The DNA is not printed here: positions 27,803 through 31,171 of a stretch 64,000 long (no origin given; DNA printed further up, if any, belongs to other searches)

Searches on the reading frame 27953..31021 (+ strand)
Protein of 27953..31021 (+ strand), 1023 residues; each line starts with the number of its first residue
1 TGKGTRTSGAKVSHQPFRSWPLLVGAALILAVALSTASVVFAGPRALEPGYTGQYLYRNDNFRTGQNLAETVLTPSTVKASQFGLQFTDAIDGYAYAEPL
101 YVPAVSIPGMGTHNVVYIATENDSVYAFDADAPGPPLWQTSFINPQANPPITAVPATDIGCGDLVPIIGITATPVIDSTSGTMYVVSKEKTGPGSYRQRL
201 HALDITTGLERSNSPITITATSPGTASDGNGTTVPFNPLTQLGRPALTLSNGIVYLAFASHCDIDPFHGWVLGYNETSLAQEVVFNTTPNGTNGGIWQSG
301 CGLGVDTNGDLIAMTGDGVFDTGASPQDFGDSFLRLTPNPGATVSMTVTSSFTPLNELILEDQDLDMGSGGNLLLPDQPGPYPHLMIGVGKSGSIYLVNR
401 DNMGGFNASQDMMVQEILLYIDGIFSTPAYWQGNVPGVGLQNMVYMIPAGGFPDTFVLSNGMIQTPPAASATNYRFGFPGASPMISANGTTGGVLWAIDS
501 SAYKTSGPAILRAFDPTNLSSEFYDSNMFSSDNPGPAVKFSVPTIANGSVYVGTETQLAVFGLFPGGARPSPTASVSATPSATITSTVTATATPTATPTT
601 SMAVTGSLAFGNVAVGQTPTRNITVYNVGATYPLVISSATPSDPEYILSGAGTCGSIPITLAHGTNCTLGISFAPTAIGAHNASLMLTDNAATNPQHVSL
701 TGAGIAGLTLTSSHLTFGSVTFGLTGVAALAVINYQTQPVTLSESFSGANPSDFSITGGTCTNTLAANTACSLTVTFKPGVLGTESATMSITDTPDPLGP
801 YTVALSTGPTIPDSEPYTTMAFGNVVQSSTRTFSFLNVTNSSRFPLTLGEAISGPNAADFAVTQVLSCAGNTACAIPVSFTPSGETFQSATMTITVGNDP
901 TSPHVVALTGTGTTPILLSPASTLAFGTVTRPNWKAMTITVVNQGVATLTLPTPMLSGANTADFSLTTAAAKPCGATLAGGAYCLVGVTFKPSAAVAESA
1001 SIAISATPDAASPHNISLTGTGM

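Call 8: search_protein_families(library=pfam, proteins=[window:27953-31021:+], max_evalue=0.0001)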
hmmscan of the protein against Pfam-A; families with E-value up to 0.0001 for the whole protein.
window:27953-31021:+ (1023 aa): 6 families
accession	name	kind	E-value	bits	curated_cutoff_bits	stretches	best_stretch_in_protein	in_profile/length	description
PF22073.2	Cep192_D4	-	1.3e-28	99.9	35.5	2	607-704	10-111/112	Cep192 domain 4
PF15780.11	ASH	-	2.2e-15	57.1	27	1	603-696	9-97/98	Abnormal spindle-like microcephaly-assoc'd, ASPM-SPD-2-Hydin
PF22544.2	HYDIN_VesB_CFA65-like_Ig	-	3.3e-15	56.6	25.5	1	608-702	10-99/100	HYDIN/CFA65/VesB-like, Ig-like domain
PF24507.1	Ig_CFAP65_4th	-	1e-06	29.5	27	0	661-704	34-76/76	CFAP65, fourth Ig-like domain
PF07610.17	DUF1573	-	1.9e-05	25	26.1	0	608-702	8-96/98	Protein of unknown function (DUF1573)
PF12371.14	TMEM131_like_N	-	9.2e-05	23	28.8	0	607-687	7-82/84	Transmembrane protein 131-like N-terminal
